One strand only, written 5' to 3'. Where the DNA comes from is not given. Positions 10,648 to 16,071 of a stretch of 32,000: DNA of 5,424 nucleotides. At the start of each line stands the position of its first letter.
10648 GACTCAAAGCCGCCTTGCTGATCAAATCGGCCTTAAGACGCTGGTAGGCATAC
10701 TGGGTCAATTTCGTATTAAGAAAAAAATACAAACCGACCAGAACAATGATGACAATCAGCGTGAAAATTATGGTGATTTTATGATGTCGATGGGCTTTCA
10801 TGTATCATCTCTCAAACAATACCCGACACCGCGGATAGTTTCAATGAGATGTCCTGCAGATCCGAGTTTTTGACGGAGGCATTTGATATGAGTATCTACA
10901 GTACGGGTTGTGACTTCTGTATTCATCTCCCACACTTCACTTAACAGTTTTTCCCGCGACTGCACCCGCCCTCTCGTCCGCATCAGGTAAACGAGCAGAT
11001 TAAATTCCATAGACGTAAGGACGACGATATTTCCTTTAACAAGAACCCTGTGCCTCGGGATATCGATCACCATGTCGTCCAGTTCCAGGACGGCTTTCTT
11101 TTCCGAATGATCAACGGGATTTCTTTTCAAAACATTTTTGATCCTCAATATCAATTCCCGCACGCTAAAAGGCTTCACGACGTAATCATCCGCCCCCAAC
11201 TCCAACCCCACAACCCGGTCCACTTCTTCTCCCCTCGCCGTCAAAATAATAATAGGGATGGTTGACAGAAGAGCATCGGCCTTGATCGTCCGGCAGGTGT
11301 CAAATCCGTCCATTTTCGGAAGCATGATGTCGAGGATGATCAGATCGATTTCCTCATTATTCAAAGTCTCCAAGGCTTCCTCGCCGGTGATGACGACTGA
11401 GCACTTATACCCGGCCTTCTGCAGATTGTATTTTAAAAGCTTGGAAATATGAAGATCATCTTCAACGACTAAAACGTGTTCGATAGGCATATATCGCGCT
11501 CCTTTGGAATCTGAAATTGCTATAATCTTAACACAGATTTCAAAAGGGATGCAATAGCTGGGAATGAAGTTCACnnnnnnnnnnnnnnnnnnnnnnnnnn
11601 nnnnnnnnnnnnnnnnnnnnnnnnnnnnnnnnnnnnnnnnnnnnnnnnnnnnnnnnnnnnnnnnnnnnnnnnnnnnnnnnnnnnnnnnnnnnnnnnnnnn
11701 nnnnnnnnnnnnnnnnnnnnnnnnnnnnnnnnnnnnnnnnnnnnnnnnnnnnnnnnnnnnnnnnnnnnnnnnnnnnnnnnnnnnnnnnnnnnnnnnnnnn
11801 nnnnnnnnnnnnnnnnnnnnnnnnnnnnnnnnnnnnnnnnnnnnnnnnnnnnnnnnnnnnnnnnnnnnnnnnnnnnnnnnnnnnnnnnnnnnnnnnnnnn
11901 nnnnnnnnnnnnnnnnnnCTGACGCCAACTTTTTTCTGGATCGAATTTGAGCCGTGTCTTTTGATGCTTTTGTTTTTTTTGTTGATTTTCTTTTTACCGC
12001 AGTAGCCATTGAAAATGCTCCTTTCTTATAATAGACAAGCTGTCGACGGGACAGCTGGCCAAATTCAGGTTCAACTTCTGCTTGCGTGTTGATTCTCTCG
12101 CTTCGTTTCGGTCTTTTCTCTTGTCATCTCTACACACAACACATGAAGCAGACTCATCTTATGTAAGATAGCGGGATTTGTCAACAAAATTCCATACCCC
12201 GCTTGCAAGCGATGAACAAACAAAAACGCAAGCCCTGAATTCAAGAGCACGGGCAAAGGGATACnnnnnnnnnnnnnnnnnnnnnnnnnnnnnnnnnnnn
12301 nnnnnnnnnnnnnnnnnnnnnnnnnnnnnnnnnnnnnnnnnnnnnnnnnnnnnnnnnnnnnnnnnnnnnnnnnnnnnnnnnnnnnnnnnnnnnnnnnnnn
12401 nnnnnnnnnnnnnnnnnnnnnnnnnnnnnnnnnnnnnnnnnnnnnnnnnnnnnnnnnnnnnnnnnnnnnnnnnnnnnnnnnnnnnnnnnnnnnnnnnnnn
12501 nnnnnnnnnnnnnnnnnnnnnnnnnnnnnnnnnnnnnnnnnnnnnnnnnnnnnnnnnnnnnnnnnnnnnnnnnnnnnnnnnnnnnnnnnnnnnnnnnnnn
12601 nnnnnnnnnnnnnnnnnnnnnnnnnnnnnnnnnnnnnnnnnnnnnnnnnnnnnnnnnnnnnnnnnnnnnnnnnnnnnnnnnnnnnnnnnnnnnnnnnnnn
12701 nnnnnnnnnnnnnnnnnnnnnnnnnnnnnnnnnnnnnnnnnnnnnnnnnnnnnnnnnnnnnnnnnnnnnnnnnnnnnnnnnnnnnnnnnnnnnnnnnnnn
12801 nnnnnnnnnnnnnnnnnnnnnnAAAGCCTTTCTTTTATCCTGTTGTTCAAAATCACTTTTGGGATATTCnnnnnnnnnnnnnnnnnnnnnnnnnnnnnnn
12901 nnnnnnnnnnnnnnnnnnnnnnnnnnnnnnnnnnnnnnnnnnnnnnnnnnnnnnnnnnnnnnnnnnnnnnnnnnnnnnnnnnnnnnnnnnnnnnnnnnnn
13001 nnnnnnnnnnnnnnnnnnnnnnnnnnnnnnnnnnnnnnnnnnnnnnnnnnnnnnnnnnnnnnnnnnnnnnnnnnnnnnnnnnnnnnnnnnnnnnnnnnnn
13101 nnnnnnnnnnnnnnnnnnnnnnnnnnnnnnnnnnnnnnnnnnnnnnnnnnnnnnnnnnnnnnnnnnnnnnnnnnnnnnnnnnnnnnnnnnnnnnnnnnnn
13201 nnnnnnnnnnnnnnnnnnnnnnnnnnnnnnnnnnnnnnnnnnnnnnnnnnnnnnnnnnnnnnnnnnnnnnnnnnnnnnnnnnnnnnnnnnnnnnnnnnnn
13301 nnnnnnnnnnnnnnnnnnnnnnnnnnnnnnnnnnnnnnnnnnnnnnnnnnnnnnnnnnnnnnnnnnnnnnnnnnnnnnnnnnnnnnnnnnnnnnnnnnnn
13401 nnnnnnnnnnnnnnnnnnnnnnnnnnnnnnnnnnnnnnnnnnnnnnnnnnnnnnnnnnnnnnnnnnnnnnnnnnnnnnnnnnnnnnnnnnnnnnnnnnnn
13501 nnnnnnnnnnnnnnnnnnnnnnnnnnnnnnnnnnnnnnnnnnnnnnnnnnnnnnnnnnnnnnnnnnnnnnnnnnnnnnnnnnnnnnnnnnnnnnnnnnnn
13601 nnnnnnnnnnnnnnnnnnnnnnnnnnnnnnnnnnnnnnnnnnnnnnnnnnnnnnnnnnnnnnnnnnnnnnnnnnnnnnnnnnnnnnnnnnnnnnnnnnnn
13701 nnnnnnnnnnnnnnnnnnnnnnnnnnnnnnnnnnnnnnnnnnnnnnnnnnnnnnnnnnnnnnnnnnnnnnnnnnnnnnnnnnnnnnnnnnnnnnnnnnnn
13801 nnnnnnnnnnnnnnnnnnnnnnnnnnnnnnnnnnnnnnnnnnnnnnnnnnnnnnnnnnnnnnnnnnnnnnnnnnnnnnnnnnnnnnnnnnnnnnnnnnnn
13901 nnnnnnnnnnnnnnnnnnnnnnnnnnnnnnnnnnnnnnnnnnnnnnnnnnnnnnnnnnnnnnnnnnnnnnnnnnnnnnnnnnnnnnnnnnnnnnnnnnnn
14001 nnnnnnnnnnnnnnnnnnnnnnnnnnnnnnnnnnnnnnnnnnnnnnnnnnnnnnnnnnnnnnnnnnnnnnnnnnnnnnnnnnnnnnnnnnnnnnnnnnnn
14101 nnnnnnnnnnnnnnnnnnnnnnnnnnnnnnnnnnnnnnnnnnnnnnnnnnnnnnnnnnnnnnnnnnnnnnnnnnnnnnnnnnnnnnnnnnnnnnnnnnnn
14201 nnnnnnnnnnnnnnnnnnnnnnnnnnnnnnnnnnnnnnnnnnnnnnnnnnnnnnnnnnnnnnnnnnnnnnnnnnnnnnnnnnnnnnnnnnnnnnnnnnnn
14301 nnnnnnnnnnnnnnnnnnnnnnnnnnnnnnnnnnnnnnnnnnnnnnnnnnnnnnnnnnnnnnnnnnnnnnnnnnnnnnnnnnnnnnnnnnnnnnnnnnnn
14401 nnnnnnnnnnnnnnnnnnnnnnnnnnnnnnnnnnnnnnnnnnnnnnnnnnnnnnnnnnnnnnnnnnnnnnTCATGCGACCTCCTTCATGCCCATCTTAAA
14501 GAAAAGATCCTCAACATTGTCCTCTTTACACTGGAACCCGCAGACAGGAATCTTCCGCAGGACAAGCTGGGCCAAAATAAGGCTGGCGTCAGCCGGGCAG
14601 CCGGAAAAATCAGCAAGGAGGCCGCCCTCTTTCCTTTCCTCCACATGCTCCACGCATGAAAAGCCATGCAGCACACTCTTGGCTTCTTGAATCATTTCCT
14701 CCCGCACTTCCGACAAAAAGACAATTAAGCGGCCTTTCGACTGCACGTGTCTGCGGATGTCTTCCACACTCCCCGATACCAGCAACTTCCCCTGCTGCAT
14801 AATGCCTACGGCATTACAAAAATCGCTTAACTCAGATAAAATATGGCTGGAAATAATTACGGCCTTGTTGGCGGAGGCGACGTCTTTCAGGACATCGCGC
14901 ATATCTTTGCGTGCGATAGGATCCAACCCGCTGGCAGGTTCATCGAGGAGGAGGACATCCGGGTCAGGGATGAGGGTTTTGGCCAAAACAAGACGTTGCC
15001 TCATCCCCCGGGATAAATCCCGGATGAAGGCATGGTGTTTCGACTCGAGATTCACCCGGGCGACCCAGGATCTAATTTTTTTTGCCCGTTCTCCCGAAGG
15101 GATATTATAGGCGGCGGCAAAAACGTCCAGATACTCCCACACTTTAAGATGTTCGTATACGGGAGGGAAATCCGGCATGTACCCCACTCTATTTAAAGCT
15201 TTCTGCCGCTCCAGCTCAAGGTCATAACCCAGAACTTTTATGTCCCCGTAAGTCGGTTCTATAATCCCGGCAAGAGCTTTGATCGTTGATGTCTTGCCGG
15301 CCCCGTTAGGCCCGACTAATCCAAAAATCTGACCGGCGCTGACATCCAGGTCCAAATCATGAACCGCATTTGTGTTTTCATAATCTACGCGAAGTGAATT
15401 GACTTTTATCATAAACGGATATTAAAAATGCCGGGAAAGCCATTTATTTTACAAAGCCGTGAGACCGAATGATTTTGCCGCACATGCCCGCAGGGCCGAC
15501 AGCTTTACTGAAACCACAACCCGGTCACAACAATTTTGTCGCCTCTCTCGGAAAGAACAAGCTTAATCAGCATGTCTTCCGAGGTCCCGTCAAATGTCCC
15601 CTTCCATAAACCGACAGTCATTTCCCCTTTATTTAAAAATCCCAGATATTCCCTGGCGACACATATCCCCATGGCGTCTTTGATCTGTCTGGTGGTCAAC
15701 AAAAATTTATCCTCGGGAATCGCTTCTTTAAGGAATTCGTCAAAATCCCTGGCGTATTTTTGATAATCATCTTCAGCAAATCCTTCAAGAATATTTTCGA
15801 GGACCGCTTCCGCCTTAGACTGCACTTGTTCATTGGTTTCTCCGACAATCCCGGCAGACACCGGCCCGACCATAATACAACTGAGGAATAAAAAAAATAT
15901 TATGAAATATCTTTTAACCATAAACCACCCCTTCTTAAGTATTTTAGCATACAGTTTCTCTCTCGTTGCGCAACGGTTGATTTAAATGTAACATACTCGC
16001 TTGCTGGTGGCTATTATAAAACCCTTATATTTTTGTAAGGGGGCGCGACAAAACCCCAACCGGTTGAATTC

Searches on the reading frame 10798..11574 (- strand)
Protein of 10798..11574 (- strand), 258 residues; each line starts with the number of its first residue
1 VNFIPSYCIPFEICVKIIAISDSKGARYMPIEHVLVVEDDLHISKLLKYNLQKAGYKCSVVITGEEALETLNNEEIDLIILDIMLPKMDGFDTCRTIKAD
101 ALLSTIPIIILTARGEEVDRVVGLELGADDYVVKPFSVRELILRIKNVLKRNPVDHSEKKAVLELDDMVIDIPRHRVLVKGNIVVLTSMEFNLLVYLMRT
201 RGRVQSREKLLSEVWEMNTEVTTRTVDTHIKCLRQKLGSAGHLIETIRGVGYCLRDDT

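Call 72: search_protein_families(library=pfam, proteins=[window:10798-11574:-], max_evalue=0.001)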
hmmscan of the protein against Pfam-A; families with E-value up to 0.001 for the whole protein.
window:10798-11574:- (258 aa): 3 families
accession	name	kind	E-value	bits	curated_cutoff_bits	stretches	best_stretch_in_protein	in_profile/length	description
PF00072.30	Response_reg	-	8.2e-30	103.7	30.2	1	34-145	1-110/111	Response regulator receiver domain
PF00486.34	Trans_reg_C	-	6.3e-25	87.5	26.2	1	184-254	4-77/77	Transcriptional regulatory protein, C terminal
PF23198.2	PDE8A_N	-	3.9e-08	33.8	29.6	1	33-115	12-95/147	PDE8A-like, N-terminal domain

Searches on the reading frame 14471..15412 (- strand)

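Call 8: search_protein_families(library=pfam, proteins=[window:14471-15412:-], max_evalue=0.01)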
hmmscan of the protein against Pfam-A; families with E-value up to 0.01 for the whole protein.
window:14471-15412:- (313 aa): 8 families
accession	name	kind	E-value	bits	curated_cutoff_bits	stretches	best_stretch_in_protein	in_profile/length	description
PF00005.33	ABC_tran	-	6.2e-29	101.8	25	1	18-160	2-136/137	ABC transporter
PF13304.12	AAA_21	-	1.3e-12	48.8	27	2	130-194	235-302/304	AAA domain, putative AbiEii toxin, Type IV TA system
PF13476.12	AAA_23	-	0.00011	23.4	27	1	9-48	2-40/201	AAA domain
PF13175.12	AAA_15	-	0.00025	21.2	32.1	0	31-51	27-47/374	AAA ATPase domain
PF02463.25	SMC_N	-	0.00052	20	40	0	29-47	26-44/220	RecF/RecN/SMC N terminal domain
PF00004.35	AAA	-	0.00081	20.3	21.2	0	32-60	3-31/131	ATPase family associated with various cellular activities (AAA)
PF13604.12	AAA_30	-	0.0029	17.8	27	0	27-73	18-62/191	AAA domain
PF13401.12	AAA_22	-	0.0089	16.8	27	0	29-160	7-94/130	AAA domain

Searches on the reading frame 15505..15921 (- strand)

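Call 8: search_protein_families(library=pfam, proteins=[window:15505-15921:-], max_evalue=0.01)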
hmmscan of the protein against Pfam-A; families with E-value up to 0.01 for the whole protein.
window:15505-15921:- (138 aa): 1 family
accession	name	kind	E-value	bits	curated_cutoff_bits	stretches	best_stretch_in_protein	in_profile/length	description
PF13026.12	DUF3887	-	0.00049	21.2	31.8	1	42-113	2-74/91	Protein of unknown function (DUF3887)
